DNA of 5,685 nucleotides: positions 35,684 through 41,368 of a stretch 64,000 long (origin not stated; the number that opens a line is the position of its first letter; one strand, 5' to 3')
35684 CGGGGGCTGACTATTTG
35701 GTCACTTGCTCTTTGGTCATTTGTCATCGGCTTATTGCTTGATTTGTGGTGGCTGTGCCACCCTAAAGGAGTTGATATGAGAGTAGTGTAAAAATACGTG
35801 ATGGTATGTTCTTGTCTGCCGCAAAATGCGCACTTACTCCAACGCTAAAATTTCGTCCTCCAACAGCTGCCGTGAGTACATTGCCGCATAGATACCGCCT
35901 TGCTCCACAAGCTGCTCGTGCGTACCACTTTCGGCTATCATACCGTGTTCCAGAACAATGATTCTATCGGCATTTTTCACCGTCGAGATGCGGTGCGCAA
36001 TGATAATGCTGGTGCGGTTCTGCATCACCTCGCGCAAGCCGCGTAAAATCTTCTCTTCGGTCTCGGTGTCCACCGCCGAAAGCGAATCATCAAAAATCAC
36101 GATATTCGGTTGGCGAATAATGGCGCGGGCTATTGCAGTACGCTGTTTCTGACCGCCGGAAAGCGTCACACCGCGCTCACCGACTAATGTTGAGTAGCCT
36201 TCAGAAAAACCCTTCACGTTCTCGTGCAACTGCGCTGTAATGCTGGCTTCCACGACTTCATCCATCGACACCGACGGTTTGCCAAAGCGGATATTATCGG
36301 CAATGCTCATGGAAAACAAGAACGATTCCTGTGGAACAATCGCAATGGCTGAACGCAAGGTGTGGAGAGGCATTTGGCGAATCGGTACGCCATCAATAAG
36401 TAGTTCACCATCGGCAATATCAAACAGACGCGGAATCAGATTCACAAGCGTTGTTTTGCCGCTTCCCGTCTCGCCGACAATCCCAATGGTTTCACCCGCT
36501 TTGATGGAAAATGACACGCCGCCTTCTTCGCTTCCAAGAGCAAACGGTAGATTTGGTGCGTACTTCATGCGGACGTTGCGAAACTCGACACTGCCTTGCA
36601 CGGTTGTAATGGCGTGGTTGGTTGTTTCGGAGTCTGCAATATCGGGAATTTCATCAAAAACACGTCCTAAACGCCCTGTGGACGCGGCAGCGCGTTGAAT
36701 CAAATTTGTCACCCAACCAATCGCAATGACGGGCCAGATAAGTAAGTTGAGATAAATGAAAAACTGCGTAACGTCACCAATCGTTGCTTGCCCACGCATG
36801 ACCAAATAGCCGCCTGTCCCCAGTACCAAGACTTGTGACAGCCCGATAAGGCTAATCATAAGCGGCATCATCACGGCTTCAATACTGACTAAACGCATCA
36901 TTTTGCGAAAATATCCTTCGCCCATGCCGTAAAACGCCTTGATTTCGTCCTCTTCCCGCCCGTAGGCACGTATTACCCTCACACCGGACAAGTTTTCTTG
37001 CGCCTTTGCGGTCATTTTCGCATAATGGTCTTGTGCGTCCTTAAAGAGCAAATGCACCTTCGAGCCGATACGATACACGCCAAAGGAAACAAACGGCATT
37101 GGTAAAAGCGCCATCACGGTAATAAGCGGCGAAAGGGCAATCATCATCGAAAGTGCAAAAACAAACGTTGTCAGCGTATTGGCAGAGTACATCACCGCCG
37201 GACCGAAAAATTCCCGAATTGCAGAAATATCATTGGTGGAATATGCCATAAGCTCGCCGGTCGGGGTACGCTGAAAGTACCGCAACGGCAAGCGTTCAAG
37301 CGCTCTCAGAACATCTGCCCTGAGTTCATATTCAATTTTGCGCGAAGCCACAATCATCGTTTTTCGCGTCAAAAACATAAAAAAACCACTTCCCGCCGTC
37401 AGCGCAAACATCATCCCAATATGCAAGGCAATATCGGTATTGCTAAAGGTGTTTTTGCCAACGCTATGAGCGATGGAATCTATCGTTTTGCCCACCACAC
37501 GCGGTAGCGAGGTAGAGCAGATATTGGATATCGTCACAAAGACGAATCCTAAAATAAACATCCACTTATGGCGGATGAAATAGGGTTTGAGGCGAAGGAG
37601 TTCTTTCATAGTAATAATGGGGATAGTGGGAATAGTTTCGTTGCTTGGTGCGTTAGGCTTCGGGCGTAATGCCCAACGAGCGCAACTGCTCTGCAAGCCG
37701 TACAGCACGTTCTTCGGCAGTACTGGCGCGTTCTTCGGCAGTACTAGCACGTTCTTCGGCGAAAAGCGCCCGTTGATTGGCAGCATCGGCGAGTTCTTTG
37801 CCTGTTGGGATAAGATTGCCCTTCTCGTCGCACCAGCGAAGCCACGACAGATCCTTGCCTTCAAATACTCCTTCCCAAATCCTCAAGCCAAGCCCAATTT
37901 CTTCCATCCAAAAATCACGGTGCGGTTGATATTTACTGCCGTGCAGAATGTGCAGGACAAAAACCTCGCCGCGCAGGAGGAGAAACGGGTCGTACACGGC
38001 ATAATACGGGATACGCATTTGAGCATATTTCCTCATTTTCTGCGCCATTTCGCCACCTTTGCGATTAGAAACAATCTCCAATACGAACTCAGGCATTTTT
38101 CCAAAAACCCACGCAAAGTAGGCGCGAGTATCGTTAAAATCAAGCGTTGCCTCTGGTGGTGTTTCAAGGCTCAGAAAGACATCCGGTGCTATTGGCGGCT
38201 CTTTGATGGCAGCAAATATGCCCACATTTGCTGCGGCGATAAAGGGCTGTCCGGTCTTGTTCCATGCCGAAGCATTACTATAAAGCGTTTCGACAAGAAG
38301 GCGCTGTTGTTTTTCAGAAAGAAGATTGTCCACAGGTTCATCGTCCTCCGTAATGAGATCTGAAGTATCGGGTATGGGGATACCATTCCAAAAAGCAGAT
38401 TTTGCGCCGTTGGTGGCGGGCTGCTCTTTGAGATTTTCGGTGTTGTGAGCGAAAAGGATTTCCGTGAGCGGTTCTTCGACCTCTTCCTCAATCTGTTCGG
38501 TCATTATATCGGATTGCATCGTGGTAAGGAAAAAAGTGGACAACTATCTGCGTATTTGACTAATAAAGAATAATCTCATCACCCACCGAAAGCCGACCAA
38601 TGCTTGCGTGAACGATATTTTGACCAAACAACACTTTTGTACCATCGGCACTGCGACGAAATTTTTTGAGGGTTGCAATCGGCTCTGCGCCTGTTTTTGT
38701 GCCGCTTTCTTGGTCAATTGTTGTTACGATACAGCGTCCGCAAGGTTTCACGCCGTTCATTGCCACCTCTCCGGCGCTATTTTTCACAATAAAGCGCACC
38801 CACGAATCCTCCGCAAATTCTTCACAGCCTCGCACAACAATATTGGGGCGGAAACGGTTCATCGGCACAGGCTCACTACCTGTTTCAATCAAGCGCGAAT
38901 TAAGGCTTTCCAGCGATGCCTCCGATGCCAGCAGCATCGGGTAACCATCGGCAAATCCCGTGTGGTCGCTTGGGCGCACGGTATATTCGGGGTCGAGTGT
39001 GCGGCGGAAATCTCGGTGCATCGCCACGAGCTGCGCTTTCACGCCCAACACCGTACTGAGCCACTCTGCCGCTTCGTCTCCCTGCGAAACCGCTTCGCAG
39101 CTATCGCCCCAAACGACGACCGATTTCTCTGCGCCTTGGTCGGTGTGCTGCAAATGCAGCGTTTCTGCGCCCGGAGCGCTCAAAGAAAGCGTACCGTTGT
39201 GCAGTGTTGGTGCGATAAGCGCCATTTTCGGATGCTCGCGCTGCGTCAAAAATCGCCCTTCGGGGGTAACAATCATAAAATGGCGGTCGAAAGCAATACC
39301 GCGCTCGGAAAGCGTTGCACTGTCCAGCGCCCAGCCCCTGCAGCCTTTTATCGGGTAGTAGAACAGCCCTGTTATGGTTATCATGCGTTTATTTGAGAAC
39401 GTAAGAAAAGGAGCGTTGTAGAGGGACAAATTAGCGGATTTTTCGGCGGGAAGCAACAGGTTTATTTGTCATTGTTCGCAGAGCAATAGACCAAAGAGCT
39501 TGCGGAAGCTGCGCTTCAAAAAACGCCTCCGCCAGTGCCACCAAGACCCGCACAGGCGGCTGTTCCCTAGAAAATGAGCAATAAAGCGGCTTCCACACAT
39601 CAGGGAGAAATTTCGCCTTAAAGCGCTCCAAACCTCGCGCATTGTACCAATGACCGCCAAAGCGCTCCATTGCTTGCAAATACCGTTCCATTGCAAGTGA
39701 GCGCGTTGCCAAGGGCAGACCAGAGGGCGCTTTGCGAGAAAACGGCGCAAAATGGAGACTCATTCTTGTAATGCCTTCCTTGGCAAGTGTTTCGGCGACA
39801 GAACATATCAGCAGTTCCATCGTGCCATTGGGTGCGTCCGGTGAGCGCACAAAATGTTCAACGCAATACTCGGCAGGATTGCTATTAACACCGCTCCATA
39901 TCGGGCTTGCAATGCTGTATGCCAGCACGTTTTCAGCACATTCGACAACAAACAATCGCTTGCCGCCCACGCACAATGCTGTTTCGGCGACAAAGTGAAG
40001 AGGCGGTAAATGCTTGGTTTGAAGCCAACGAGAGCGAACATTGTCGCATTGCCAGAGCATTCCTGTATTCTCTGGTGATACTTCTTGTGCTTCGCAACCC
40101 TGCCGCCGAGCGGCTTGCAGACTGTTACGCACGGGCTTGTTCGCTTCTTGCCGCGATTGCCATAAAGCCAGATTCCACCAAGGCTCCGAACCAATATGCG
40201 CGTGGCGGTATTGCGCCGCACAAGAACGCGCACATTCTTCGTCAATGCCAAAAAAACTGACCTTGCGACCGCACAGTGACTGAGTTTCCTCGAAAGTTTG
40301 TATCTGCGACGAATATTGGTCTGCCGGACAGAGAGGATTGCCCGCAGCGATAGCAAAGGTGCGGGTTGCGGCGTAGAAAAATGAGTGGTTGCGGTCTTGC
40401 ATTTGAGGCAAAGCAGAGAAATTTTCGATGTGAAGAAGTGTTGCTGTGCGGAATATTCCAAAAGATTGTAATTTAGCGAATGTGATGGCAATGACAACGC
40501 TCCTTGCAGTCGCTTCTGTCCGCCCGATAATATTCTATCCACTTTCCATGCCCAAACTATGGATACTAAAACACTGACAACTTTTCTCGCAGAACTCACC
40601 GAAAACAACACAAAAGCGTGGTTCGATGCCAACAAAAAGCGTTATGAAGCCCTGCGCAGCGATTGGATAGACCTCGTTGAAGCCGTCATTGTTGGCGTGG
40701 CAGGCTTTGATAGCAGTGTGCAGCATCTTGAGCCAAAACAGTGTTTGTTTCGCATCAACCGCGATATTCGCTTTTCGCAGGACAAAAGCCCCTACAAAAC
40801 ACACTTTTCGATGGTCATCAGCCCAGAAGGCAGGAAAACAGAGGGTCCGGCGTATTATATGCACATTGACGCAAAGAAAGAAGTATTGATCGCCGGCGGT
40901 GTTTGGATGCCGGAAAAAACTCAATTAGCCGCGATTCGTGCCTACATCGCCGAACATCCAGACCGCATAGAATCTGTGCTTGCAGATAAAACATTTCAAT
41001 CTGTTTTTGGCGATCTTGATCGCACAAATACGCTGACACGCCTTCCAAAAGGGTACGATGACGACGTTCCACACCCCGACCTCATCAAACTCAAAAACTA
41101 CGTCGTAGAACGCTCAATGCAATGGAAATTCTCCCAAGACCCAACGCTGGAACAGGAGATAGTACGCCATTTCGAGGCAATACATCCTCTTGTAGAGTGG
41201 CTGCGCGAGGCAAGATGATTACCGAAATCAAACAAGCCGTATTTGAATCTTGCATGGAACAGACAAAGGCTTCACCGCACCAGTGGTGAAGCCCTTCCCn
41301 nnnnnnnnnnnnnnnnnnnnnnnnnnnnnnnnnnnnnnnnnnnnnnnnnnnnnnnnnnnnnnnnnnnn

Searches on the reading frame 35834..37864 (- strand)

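Call 11: search_protein_families(library=pfam, proteins=[window:35834-37864:-])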
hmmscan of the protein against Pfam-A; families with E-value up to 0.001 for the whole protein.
window:35834-37864:- (676 aa): 3 families
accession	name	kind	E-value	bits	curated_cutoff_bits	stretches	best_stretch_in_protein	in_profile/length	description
PF00664.28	ABC_membrane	-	1.2e-45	156.8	28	1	103-379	1-274/274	ABC transporter transmembrane region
PF00005.33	ABC_tran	-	1.9e-28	100.2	25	1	449-594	3-135/137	ABC transporter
PF02463.25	SMC_N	-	1.4e-06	28.3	40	1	488-638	111-211/220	RecF/RecN/SMC N terminal domain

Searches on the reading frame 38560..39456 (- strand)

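Call 11: search_protein_families(library=pfam, proteins=[window:38560-39456:-])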
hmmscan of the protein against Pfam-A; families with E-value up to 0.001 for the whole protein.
window:38560-39456:- (298 aa): 2 families
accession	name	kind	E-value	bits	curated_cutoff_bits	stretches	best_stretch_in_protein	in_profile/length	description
PF03476.21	MOSC_N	-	6.9e-33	113.4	25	1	25-139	1-118/119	MOSC N-terminal beta barrel domain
PF03473.23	MOSC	-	2.1e-20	73.4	22.7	1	167-295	5-119/120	MOSC domain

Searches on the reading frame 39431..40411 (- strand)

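Call 11: search_protein_families(library=pfam, proteins=[window:39431-40411:-])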
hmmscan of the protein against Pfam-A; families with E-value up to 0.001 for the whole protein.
window:39431-40411:- (326 aa): 1 family
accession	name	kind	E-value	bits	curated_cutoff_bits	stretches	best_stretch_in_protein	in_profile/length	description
PF09924.15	LPG_synthase_C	-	3.6e-29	102.2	27.5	1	12-278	36-296/298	Phosphatidylglycerol lysyltransferase, C-terminal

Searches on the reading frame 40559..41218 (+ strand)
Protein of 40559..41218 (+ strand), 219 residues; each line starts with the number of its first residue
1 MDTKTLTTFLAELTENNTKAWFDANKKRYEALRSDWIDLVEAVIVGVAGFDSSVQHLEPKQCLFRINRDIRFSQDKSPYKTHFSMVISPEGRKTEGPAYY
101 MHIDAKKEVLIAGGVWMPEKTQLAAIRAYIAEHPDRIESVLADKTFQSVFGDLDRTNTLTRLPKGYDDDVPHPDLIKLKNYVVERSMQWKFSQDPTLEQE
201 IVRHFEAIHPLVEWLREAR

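Call 11: search_protein_families(library=pfam, proteins=[window:40559-41218:+])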
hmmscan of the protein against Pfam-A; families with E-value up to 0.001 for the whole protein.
window:40559-41218:+ (219 aa): 1 family
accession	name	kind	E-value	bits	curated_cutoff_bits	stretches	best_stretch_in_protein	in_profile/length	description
PF09365.15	DUF2461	-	4.4e-68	229.7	22.8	1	7-214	3-208/208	Conserved hypothetical protein (DUF2461)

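Call 20: find_encoding_contigs(protein=window:40559-41218:+, flank=10000, max_places=5)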
Protein window:40559-41218:+ (219 aa): 3 contigs read that carry it; 2 places shown.
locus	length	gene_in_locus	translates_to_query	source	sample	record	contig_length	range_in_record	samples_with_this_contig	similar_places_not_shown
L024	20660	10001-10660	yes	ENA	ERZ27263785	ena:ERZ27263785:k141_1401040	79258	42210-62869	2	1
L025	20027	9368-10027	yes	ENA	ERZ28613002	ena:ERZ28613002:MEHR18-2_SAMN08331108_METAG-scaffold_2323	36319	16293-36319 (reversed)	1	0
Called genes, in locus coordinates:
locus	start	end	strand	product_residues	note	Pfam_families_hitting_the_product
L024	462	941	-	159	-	-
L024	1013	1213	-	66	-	-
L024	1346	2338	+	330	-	PF01073:3Beta_HSD, PF01370:Epimerase, PF02719:Polysacc_synt_2, PF04321:RmlD_sub_bind, PF07993:NAD_binding_4, PF16363:GDP_Man_Dehyd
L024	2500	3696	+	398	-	PF01264:Chorismate_synt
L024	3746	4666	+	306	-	PF00494:SQS_PSY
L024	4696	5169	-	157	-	-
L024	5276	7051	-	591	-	PF00664:ABC_membrane, PF00005:ABC_tran, PF02463:SMC_N (faint)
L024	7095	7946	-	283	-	PF05685:Uma2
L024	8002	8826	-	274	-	PF03476:MOSC_N, PF03473:MOSC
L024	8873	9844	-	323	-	PF09924:LPG_synthase_C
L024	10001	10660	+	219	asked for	PF09365:DUF2461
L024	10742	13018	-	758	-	-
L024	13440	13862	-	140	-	PF16156:DUF4864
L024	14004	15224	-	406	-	PF12833:HTH_18, PF00165:HTH_AraC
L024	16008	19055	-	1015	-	PF01436:NHL (weak), PF08450:SGL (faint), PF24684:Vgb_lyase (faint), PF25021:TEN_NHL (faint), PF01436:NHL (weak), PF18962:Por_Secre_tail (weak)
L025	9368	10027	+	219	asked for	PF09365:DUF2461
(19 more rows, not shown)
